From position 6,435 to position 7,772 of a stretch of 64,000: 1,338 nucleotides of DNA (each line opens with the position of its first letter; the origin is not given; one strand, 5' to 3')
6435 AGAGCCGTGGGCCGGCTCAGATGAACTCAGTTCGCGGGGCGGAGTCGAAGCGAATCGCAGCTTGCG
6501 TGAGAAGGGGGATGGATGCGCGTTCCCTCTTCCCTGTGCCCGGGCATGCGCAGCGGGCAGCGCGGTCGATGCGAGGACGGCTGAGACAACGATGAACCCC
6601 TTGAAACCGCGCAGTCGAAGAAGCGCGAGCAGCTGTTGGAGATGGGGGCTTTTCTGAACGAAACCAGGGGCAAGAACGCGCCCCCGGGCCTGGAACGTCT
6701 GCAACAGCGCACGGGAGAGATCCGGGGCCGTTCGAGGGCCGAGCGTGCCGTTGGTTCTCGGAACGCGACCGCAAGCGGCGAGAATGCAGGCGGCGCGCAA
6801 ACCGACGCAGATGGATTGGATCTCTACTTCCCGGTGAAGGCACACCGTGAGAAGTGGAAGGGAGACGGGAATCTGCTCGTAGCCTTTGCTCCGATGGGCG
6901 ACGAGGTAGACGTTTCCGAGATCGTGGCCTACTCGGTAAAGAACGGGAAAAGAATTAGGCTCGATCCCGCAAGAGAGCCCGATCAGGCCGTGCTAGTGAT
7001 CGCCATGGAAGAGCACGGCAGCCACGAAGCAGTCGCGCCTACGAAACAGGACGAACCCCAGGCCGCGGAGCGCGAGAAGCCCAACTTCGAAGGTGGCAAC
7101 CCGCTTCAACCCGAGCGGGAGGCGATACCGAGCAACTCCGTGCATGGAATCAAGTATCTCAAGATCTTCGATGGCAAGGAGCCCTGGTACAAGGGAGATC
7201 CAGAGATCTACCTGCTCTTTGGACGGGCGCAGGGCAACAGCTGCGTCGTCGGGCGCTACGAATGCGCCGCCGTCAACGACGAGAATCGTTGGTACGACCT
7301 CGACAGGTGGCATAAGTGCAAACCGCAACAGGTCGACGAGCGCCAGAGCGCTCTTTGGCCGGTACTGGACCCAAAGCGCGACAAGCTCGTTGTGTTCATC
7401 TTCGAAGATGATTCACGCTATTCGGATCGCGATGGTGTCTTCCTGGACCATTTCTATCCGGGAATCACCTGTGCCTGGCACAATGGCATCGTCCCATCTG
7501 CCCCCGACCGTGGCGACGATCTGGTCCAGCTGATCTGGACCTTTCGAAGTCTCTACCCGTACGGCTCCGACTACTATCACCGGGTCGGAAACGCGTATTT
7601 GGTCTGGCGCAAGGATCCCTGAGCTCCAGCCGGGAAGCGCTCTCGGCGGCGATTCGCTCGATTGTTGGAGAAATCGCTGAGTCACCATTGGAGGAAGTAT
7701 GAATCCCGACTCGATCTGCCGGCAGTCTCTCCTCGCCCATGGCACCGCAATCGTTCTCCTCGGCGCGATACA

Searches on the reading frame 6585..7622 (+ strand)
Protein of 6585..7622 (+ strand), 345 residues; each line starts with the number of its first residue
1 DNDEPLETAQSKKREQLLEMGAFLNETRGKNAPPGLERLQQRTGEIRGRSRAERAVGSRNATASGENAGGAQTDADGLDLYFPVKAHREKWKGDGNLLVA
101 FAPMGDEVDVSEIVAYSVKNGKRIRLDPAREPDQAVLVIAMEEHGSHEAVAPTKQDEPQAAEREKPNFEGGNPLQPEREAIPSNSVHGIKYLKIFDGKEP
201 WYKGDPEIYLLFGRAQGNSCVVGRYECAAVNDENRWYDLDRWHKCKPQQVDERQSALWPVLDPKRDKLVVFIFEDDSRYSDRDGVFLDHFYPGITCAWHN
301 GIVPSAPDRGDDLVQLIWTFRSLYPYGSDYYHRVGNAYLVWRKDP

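Call 12: search_protein_families(library=pfam, proteins=[window:6585-7622:+], max_evalue=0.01)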
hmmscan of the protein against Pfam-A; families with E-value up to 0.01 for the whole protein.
window:6585-7622:+ (345 aa): 1 family
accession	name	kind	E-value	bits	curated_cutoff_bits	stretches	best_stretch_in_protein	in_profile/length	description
PF11301.13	DUF3103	-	1.1e-08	34.9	25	1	79-211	71-207/351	Protein of unknown function (DUF3103)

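Call 38: search_protein_families(library=padloc, proteins=[window:6585-7622:+], max_evalue=0.01)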
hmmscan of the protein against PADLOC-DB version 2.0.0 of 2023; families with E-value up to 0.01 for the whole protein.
window:6585-7622:+ (345 aa): 0 families

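Call 39: search_protein_families(library=ncbifam, proteins=[window:6585-7622:+], max_evalue=0.01)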
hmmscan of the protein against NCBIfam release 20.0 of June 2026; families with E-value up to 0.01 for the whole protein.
window:6585-7622:+ (345 aa): 0 families
